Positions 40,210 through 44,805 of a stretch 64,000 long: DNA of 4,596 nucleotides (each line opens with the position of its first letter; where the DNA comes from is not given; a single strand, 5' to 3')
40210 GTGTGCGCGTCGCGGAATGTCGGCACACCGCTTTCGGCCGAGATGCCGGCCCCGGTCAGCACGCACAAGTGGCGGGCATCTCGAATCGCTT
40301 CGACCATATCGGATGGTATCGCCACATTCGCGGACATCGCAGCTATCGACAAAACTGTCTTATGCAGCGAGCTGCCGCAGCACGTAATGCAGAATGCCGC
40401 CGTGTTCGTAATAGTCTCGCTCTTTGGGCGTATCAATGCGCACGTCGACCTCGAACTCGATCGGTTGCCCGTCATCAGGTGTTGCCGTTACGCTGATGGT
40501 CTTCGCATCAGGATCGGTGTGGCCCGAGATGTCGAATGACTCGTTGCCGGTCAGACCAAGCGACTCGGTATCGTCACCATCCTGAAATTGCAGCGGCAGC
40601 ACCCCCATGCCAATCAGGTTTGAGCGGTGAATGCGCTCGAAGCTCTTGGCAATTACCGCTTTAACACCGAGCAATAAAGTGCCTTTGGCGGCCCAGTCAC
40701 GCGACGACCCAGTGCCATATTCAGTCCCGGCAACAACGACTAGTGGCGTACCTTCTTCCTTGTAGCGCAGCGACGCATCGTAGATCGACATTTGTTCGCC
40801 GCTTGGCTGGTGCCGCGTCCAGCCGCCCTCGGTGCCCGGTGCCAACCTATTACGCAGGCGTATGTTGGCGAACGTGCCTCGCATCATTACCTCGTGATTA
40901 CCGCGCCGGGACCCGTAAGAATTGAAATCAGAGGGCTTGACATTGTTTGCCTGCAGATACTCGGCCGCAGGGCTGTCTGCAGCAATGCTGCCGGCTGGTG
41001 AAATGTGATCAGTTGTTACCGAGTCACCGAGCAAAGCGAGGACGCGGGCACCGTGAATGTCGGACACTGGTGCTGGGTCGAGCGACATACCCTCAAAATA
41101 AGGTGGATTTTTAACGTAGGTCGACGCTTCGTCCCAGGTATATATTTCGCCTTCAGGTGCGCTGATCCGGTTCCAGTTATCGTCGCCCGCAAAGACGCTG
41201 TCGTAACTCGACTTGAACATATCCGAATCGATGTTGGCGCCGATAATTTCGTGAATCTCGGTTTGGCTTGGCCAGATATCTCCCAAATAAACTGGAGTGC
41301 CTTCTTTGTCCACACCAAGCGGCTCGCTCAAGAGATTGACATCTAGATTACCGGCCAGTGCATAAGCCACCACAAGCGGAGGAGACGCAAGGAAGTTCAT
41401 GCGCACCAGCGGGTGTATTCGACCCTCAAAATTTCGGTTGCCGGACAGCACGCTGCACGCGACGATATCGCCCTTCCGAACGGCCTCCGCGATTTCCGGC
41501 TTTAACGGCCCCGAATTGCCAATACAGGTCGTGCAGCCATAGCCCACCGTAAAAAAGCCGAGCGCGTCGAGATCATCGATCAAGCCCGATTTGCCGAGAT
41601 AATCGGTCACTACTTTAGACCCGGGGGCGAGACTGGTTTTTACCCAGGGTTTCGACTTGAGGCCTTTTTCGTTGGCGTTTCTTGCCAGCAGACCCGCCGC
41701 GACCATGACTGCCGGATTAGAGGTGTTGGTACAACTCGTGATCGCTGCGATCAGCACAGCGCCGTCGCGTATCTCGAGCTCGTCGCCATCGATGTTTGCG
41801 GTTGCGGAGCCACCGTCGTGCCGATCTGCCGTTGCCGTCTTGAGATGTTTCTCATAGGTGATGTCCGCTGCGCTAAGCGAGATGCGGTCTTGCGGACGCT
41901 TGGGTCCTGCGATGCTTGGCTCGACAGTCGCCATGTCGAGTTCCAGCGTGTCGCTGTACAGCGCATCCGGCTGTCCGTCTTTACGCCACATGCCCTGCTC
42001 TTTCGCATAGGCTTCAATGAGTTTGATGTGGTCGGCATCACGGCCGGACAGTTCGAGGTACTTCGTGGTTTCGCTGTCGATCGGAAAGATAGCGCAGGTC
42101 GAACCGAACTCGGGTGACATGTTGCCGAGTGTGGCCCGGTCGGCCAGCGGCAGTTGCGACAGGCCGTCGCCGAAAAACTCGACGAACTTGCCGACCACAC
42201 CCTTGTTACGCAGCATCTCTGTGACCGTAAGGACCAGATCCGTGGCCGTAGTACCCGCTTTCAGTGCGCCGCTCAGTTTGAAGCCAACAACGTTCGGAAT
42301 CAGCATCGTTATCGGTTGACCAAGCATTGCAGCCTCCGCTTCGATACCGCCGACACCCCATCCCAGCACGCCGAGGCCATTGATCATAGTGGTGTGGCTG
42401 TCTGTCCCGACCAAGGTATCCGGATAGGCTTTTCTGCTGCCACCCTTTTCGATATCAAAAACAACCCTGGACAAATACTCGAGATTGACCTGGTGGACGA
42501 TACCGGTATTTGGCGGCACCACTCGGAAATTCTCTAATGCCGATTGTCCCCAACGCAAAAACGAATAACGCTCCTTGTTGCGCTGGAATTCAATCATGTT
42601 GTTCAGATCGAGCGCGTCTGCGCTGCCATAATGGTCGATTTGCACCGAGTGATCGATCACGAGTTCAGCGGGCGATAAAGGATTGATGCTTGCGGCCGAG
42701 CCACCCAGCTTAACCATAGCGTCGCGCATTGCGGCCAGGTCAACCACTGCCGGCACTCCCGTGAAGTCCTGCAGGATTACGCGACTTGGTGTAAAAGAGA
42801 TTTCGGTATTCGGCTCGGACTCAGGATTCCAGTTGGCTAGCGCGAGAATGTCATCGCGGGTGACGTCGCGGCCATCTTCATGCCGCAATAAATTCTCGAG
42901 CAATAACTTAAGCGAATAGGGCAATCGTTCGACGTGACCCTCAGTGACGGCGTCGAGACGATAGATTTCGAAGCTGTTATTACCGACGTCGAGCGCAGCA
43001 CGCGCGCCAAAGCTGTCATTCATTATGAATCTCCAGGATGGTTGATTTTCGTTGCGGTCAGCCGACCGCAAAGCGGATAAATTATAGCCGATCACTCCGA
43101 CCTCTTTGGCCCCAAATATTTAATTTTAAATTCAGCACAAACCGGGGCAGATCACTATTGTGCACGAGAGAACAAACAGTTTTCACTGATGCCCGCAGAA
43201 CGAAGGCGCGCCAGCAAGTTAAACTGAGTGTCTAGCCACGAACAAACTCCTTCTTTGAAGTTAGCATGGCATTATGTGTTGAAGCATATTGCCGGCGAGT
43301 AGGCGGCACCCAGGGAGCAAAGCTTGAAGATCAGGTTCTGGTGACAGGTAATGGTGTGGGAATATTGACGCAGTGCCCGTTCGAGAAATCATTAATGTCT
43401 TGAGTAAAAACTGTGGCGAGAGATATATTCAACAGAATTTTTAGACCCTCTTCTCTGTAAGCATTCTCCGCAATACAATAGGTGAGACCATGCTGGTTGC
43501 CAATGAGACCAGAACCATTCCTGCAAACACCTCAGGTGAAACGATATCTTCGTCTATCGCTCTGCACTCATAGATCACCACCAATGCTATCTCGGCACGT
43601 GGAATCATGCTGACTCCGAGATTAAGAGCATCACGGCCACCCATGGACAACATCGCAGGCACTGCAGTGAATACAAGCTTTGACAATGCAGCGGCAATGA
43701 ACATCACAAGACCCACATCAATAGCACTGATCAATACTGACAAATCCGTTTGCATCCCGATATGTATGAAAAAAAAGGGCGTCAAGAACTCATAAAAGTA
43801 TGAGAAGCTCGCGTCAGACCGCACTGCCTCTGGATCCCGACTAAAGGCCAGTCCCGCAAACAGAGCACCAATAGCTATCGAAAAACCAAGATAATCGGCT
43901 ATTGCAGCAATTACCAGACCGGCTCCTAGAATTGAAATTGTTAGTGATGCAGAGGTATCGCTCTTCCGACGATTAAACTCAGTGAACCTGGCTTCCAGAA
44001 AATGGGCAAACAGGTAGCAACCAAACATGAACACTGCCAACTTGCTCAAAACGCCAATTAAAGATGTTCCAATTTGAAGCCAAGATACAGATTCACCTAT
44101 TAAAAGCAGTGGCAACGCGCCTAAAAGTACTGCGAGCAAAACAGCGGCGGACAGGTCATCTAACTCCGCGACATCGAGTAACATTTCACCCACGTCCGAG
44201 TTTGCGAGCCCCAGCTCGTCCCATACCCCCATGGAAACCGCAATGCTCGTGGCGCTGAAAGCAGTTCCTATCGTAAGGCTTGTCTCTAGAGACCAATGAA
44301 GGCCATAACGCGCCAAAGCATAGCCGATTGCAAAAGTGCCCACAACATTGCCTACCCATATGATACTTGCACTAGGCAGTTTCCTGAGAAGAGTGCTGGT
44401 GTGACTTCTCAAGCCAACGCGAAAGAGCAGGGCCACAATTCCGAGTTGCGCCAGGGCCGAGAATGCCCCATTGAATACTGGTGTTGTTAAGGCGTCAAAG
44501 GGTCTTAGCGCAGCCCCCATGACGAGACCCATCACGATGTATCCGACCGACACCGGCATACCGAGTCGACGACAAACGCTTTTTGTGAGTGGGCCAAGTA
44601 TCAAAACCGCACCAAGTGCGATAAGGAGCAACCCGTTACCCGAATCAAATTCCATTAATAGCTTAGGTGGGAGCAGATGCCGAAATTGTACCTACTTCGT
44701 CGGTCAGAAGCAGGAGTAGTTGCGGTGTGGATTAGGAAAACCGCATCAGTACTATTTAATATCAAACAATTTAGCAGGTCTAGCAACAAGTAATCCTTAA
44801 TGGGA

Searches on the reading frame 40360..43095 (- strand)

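Call 47: search_protein_families(library=pfam, proteins=[window:40360-43095:-], max_evalue=0.0001)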
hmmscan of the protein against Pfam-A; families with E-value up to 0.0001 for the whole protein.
window:40360-43095:- (911 aa): 2 families
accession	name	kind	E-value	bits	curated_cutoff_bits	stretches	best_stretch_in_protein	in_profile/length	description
PF00330.25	Aconitase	-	1.5e-162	542.3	28.7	1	95-582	12-463/463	Aconitase family (aconitate hydratase)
PF00694.25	Aconitase_C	-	7.1e-46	156.2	22.8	1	711-839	2-130/131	Aconitase C-terminal domain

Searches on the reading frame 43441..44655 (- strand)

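Call 72: search_protein_families(library=pfam, proteins=[window:43441-44655:-], max_evalue=0.0001)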
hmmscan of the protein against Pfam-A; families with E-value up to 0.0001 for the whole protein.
window:43441-44655:- (404 aa): 1 family
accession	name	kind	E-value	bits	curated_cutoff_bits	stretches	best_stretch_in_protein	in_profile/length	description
PF00999.27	Na_H_Exchanger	-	1.8e-46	159.1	26.2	1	17-399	3-373/375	Sodium/hydrogen exchanger, transmembrane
